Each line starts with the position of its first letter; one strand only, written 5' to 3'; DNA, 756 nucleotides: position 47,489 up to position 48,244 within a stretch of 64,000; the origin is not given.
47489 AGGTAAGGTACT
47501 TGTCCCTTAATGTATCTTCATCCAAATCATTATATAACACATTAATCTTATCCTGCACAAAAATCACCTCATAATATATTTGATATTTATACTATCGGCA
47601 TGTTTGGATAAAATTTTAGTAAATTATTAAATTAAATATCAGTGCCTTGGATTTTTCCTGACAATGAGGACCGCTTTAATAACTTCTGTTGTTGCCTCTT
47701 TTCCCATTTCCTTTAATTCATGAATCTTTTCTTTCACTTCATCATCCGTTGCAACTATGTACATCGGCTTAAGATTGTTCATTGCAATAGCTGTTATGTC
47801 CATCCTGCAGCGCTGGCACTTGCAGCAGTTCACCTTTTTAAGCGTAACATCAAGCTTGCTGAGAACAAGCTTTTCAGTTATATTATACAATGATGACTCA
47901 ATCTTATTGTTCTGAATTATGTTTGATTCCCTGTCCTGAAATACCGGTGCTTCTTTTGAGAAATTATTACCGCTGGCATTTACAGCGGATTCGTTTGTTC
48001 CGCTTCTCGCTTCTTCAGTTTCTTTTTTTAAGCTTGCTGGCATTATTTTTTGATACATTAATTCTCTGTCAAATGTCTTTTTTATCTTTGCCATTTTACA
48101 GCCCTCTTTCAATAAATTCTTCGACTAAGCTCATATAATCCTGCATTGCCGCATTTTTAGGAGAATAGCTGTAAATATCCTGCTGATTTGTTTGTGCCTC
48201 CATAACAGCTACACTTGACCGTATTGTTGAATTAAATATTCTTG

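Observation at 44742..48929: Orphan ParA-like ATPase coupled to a basic-tailed ComFB-domain protein next to cheW-mcp-cheW: candidate chemoreceptor-array positioning system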

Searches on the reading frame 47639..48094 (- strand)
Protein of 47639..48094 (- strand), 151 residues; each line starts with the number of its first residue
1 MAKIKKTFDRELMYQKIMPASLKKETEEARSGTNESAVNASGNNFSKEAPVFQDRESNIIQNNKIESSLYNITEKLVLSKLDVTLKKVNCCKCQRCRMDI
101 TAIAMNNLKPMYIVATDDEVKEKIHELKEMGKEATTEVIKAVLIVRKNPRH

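Call 3: search_protein_families(library=pfam, proteins=[window:47639-48094:-], max_evalue=0.01)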
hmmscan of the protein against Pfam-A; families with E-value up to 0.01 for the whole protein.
window:47639-48094:- (151 aa): 1 family
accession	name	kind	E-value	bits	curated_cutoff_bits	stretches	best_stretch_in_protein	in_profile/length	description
PF10719.14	ComFB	-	1.5e-19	70.3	25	1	71-149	2-83/83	Late competence development protein ComFB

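Call 8: find_homologous_proteins(query=window:47639-48094:-, max_evalue=0.001)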
Query window:47639-48094:- (151 aa): 106 proteins with E <= 0.001 among 137 candidates.
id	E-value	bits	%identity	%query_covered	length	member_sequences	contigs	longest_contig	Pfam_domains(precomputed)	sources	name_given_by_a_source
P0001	2.5e-90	317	100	100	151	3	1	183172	PF10719.15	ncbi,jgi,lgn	-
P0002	8.4e-58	212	68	100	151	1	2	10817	PF10719.15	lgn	-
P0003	5.1e-57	209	68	100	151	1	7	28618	PF10719.15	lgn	-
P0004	9.6e-57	209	66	100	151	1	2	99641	PF10719.15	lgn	-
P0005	5.6e-56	206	64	100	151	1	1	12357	PF10719.15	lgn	-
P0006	1.3e-54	202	64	100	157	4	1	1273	PF10719.15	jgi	-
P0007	9.3e-54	199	66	100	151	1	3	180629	PF10719.15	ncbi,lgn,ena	-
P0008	2.5e-53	197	64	100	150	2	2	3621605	PF10719.15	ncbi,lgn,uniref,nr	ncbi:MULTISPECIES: late competence development ComFB family protein [unclassified Sedimentibacter]|u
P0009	4.9e-53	197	65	100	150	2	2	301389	PF10719.15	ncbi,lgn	-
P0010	4.9e-53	197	66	100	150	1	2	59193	PF10719.15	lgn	-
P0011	5.5e-53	196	67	100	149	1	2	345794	PF10719.15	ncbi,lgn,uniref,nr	ncbi:late competence development ComFB family protein [Sedimentibacter sp.]|uniref:late competence d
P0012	6.3e-53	196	64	100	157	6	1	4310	PF10719.15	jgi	-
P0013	6.4e-53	196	67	100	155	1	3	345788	PF10719.15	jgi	-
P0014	6.9e-53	196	67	100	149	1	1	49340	PF10719.15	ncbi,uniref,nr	ncbi:late competence development ComFB family protein [Sedimentibacter sp.]|uniref:late competence d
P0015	9.1e-53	196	64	100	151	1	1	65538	PF10719.15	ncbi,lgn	ncbi:MAG: late competence development ComFB family protein [Sedimentibacter sp.]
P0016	1.9e-52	195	65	100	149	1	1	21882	PF10719.15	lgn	-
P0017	2.6e-52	194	64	100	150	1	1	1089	PF10719.15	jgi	jgi:hypothetical protein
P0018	1.8e-51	192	63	100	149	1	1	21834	PF10719.15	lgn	-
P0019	1.9e-51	191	63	100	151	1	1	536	PF10719.15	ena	-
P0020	2.3e-51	191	62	100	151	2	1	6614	PF10719.15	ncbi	-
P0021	2.5e-51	191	63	100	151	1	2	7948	PF10719.15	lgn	-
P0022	2.6e-51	191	65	100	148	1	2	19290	PF10719.15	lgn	-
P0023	3.4e-51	191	62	100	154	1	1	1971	PF10719.15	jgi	-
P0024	3.8e-51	190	64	100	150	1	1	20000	PF10719.15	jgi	jgi:hypothetical protein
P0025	5.7e-51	190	63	100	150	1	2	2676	PF10719.15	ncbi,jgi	-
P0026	5.7e-51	190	62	100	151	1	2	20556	PF10719.15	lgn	-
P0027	5.7e-51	190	65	100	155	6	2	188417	PF10719.15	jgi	-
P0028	6.3e-51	190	63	100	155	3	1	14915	PF10719.15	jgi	-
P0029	7.7e-51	189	63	100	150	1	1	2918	PF10719.15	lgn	-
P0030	9.1e-51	189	62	100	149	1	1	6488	PF10719.15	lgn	-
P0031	9.6e-51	189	63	100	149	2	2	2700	PF10719.15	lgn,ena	-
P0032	1.2e-50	189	62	100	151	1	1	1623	PF10719.15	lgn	-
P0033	2.5e-50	188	63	100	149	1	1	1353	PF10719.15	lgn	-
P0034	2.5e-50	188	65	100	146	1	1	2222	PF10719.15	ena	-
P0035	4.6e-50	187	62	100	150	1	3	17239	PF10719.15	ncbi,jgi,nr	ncbi:MAG: competence protein ComFB [Sedimentibacter sp.]|jgi:hypothetical protein|nr:competence prot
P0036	4.7e-50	187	64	100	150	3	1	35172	PF10719.15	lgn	-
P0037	5.4e-50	187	62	100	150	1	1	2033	PF10719.15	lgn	-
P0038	7.4e-50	186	64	100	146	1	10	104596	PF10719.15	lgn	-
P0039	1.2e-49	186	61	100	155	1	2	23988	PF10719.15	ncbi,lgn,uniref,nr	ncbi:MAG: late competence development ComFB family protein [Sedimentibacter sp.]|uniref:late compete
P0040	1.4e-49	185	60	100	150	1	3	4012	PF10719.15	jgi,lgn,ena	jgi:hypothetical protein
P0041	1.8e-49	185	62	100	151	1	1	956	PF10719.15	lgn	-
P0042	1.9e-49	185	64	100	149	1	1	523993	PF10719.15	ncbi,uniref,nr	ncbi:late competence development ComFB family protein [Sedimentibacter hydroxybenzoicus DSM 7310]|un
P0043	2.2e-49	185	61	100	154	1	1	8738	PF10719.15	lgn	-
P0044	2.3e-49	185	62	100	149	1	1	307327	PF10719.15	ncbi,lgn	-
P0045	2.5e-49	185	64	100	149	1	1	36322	PF10719.15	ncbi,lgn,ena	-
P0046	2.5e-49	185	60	100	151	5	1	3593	PF10719.15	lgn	-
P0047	3.7e-49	184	62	100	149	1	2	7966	PF10719.15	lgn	-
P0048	3.7e-49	184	63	100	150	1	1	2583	PF10719.15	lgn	-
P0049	1.8e-48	182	62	100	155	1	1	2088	PF10719.15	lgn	-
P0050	2.4e-48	181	59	100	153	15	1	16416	PF10719.15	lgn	-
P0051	2.8e-48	181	62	100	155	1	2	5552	PF10719.15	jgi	-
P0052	4.0e-48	181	60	100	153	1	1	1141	PF10719.15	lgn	-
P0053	4.2e-48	181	59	100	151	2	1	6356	PF10719.15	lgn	-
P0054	4.4e-48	181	60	100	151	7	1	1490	PF10719.15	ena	-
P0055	5.1e-48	180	59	100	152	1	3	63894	PF10719.15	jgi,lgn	jgi:hypothetical protein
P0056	9.7e-48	179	59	100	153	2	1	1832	PF10719.15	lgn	-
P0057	1.0e-47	179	62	100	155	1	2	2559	PF10719.15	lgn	-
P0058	1.1e-47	179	60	100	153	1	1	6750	PF10719.15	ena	-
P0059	1.3e-47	179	59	100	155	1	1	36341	PF10719.15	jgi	-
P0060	1.4e-47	179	60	100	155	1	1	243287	PF10719.15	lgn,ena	-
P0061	1.4e-47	179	59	100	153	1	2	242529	PF10719.15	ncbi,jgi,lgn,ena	-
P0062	1.8e-47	179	60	100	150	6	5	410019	PF10719.15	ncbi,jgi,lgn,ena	-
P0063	1.9e-47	178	59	100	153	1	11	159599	PF10719.15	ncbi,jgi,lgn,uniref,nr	ncbi:late competence development ComFB family protein [Sedimentibacter saalensis]|jgi:hypothetical p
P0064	2.4e-47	178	60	100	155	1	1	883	PF10719.15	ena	-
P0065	8.2e-47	176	61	100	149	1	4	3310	PF10719.15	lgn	-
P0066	2.6e-46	175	56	100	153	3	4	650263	PF10719.15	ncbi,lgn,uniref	ncbi:MAG: late competence development ComFB family protein [Sedimentibacter sp.]|uniref:late compete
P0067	1.2e-45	173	57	100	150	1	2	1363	PF10719.15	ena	-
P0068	1.7e-45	172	56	100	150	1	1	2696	PF10719.15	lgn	-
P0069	8.1e-45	170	59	100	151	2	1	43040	PF10719.15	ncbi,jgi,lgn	-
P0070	1.1e-44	170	55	100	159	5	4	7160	PF10719.15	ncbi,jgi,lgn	jgi:competence protein ComFB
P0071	3.1e-44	168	56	100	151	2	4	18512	PF10719.15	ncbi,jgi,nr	ncbi:MAG: late competence development ComFB family protein [Tissierellia bacterium]|jgi:hypothetical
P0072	2.5e-43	165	58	100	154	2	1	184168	PF10719.15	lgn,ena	-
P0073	4.1e-43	164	57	100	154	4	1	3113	PF10719.15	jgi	-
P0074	7.0e-43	164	58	100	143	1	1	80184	PF10719.15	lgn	-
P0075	1.1e-42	163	55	100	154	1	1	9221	PF10719.15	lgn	-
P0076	1.5e-42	163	59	100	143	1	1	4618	PF10719.15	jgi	jgi:competence protein ComFB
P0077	1.6e-42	163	57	100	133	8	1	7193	PF10719.15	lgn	-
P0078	1.6e-42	163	56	100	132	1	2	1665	PF10719.15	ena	-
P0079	1.8e-42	162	55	100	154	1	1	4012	PF10719.15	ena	-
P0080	6.7e-42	161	52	100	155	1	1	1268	PF10719.15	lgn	-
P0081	1.4e-41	159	53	100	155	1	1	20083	PF10719.15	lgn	-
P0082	1.6e-41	159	53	100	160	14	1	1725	PF10719.15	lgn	-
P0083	2.1e-41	159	55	100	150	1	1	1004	PF10719.15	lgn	-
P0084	4.0e-41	158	55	100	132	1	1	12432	PF10719.15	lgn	-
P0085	4.7e-41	158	55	100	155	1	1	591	PF10719.15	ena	-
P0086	1.4e-40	156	55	100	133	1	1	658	PF10719.15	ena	-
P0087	3.4e-40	155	54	100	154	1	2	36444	PF10719.15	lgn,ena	-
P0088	4.6e-40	155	52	100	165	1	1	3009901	PF10719.15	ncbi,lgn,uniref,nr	ncbi:late competence development ComFB family protein [Sedimentibacter sp. MB31-C6]|uniref:late comp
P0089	5.3e-40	154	52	100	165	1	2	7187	PF10719.15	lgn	-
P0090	8.9e-38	147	56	86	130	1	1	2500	PF10719.15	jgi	-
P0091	3.4e-37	145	56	100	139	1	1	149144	PF10719.15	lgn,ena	-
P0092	1.8e-36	143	49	100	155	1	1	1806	PF10719.15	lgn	-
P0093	1.8e-36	143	50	100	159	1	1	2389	PF10719.15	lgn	-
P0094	2.6e-36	142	49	100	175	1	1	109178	PF10719.15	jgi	-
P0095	3.4e-36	142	49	100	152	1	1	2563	PF10719.15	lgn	-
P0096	3.8e-36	142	55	89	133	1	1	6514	PF10719.15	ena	-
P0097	3.9e-36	142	47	100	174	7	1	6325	PF10719.15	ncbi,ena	-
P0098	1.7e-35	140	46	100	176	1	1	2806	PF10719.15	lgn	-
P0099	6.6e-35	138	47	100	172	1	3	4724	PF10719.15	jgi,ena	-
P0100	4.0e-34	135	47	100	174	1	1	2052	PF10719.15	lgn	-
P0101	1.7e-31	127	67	62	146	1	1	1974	PF02706.21,PF10719.15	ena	-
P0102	5.7e-31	125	51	89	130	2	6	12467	PF10719.15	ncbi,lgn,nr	ncbi:MAG TPA: late competence development ComFB family protein [Tissierellia bacterium]|nr:late comp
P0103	6.5e-30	122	67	55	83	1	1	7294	PF10719.15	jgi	jgi:hypothetical protein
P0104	1.4e-29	121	65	55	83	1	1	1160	PF10719.15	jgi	-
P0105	2.2e-29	120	65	55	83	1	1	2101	PF10719.15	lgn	-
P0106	5.7e-28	115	53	79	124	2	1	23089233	PF10719.15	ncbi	-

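Call 10: find_related_loci(query=A1, collection=genome_contigs, flank=10000)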
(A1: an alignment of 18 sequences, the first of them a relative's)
Query A1 (151 aa) in genome_contigs; peptide patterns used: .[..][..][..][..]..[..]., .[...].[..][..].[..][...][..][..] (x = any residue, [..] = any of these).
84 stretches matched a pattern; 28 encode a relative of the query (tblastn E <= 1e-3); 28 distinct loci.
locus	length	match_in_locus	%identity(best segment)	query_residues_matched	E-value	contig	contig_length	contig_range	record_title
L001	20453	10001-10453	65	1-151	2e-63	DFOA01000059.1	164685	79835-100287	MAG TPA_asm: Firmicutes bacterium UBA3553 UBA3553_contig_189, whole genome shotgun sequence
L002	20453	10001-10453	66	1-151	5e-62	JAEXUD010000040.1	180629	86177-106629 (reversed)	MAG: Bacillota bacterium isolate OH_HBrB_378 k127_1043769, whole genome shotgun sequence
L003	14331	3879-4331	64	1-151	7e-61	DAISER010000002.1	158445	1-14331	MAG TPA_asm: Bacillota bacterium isolate CTOTU47310 NODE_30_length_158445_cov_3.123941, whole genome shotgun sequence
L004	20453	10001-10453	64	1-151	1e-60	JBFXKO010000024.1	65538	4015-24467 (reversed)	MAG: Sedimentibacter sp. isolate CA_2019_TPIn_77 NODE_1468_length_65538_cov_7.780022_TPIn, whole genome shotgun sequence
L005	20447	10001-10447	67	1-151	9e-61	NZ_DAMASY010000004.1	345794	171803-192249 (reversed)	MAG: Sedimentibacter sp. isolate CTOTU48463 NODE_10_length_345794_cov_11.327950, whole genome shotgun sequence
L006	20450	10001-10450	65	1-151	8e-61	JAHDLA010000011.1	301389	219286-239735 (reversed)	MAG: Sedimentibacter sp. isolate LM3-B4.1 k141_69682, whole genome shotgun sequence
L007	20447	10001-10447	65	1-151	9e-59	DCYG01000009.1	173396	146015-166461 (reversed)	MAG TPA_asm: Firmicutes bacterium UBA2116 UBA2116_contig_207, whole genome shotgun sequence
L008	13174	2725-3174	62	1-151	4e-58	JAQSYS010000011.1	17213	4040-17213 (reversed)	MAG: Sedimentibacter sp. isolate L_E1_T20_B_bin.26 scaffold_3066, whole genome shotgun sequence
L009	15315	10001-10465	61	1-151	2e-57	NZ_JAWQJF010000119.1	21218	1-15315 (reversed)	MAG: Sedimentibacter sp. isolate dastool_bacteria_metabat2_bacteria.39 k99_4449560, whole genome shotgun sequence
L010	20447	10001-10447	64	1-151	6e-57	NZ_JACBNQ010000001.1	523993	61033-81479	Sedimentibacter hydroxybenzoicus DSM 7310 contig1, whole genome shotgun sequence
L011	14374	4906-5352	64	1-151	7e-57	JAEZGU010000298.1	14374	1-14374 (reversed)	MAG: Bacillota bacterium isolate OH_CDB_111 k127_1579660, whole genome shotgun sequence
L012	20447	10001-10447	62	1-151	7e-57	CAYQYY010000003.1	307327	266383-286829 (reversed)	MAG TPA_asm: uncultured Clostridia bacterium isolate binchicken_co104_62 genome assembly, contig: NODE_19_length_307327_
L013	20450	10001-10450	60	1-151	4e-54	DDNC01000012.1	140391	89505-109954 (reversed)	MAG TPA_asm: Firmicutes bacterium UBA2530 UBA2530_contig_238, whole genome shotgun sequence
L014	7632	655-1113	59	1-151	2e-53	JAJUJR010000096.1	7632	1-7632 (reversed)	MAG: Sedimentibacter sp. isolate bin122 k141_713763_length_7632_cov_15.0000, whole genome shotgun sequence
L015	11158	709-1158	61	1-151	7e-53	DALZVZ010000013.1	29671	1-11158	MAG TPA_asm: Sedimentibacter sp. isolate CTOTU47806 NODE_135_length_29671_cov_5.345118, whole genome shotgun sequence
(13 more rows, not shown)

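Call 17: search_protein_families(library=ncbifam, proteins=[window:47639-48094:-], max_evalue=0.001)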
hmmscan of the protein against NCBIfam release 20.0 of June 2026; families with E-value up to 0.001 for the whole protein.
window:47639-48094:- (151 aa): 1 family
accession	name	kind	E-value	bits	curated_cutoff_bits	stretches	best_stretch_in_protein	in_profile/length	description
NF052654.1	CmpProtComFBBac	equivalog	2.5e-06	27.4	120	1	71-117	4-51/84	late competence protein ComFB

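Call 22: search_solved_structures(query=A1, max_evalue=10, show_alignments=4)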
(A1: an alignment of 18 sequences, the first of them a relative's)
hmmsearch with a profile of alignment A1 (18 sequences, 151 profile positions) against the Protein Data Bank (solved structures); distinct sequences matched with E-value up to 10: 7.
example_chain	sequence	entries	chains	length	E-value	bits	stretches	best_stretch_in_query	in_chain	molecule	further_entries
4wai_A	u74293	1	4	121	4.3e-06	29.9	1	66-119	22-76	ComF operon protein 2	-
6wlz_J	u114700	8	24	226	0.013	18.7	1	16-132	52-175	V-type proton ATPase subunit E 1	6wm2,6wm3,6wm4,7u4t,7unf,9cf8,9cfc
9bra_8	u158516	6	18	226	0.017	18.3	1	16-134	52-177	V-type proton ATPase subunit E 1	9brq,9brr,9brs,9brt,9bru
6xbw_I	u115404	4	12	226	0.021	18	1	16-134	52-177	V-type proton ATPase subunit E 1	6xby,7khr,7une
7u8o_I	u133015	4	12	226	0.11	15.7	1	16-134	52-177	V-type proton ATPase subunit E 1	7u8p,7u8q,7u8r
8hja_A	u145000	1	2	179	0.38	13.9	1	68-117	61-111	c-di-GMP receptor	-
6vq6_I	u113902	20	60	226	1.9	11.6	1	16-125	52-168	V-type proton ATPase subunit E 1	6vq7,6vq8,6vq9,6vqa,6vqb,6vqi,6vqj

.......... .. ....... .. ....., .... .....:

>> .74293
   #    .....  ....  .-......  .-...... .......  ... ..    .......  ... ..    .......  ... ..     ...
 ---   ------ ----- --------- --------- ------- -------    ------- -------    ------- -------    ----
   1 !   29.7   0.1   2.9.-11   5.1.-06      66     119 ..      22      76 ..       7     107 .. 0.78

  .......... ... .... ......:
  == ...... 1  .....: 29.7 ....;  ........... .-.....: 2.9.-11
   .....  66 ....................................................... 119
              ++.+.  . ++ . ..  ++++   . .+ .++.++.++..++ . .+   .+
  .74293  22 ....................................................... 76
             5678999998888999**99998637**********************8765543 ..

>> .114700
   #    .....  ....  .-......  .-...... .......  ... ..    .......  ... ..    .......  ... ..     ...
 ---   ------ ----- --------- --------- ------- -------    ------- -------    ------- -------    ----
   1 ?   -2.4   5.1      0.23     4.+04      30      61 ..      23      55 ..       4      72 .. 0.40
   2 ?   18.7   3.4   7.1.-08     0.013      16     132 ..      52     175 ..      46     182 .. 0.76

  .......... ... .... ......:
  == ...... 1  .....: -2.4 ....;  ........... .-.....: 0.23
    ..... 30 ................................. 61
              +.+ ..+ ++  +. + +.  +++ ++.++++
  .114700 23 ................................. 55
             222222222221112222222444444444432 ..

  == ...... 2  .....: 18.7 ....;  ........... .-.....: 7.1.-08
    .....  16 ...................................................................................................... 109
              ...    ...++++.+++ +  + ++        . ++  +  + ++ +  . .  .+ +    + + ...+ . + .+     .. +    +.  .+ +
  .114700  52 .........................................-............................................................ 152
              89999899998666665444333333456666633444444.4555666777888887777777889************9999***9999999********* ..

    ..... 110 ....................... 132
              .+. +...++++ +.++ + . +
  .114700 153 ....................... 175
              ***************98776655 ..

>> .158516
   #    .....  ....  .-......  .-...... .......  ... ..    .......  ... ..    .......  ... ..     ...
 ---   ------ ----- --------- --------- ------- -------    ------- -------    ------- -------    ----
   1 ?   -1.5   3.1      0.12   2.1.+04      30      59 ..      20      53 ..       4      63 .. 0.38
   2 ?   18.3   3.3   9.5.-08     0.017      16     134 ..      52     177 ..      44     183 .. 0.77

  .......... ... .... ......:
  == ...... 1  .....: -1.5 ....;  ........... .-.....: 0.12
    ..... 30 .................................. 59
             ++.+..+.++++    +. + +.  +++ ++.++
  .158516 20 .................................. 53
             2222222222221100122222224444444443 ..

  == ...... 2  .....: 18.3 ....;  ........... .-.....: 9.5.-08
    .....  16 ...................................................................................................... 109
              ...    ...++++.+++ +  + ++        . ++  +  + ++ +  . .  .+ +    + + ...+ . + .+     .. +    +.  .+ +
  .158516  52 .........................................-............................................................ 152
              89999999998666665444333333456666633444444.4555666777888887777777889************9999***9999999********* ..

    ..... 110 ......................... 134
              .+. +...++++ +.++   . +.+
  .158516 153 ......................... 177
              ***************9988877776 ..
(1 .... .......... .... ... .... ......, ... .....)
